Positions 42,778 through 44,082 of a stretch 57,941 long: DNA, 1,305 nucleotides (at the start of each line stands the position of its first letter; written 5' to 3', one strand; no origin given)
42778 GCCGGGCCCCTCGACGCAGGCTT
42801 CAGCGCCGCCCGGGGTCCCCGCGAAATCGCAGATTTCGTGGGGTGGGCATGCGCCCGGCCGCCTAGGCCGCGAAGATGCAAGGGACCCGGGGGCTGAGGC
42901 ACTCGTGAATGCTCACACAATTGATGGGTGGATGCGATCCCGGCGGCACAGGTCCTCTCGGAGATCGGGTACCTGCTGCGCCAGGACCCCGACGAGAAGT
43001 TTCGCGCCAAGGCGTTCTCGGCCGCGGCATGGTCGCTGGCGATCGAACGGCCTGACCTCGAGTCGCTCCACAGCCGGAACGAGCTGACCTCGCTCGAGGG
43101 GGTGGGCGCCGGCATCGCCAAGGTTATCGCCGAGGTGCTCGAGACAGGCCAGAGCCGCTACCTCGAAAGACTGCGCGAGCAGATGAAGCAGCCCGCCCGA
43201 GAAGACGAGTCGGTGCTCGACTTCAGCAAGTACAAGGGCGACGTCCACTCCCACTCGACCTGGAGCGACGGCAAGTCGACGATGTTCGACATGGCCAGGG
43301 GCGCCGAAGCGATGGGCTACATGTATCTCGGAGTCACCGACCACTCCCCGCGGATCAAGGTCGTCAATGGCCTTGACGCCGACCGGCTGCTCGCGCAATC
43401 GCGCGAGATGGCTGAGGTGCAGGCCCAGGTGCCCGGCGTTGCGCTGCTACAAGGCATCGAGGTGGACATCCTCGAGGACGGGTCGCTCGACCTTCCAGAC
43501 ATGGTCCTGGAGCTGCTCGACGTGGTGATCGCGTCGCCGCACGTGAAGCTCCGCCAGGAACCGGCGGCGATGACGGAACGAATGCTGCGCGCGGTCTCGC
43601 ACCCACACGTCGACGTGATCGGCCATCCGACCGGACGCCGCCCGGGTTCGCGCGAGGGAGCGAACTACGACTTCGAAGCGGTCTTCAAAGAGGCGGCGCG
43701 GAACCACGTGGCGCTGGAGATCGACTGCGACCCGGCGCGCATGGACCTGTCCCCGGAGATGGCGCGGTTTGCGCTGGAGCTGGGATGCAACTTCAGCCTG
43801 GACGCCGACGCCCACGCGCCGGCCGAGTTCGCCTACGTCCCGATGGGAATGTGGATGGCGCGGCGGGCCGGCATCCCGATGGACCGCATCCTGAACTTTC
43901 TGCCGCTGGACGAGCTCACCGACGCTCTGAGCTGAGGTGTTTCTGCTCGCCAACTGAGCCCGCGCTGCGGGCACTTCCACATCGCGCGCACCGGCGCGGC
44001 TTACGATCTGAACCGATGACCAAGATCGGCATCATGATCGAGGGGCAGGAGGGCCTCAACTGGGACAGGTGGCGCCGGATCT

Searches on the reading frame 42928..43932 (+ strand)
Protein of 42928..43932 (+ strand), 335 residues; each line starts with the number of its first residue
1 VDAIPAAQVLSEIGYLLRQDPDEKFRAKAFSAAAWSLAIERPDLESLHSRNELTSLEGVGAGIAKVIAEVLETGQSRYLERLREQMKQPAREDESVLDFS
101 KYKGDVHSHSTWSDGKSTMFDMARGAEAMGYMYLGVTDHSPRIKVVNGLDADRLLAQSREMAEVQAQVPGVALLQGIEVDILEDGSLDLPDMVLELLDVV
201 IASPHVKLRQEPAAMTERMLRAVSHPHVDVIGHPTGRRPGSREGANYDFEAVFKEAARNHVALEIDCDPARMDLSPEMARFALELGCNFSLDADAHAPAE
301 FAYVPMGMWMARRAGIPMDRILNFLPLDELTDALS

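Call 43: search_protein_families(library=pfam, proteins=[window:42928-43932:+], max_evalue=0.01)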
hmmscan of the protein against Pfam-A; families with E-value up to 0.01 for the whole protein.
window:42928-43932:+ (335 aa): 2 families
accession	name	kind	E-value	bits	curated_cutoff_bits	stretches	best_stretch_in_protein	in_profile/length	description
PF14716.13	HHH_8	-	8e-09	36.2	30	1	7-75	7-72/73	Helix-hairpin-helix domain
PF02811.25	PHP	-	4.2e-07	30.9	26.4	1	105-206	1-94/164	PHP domain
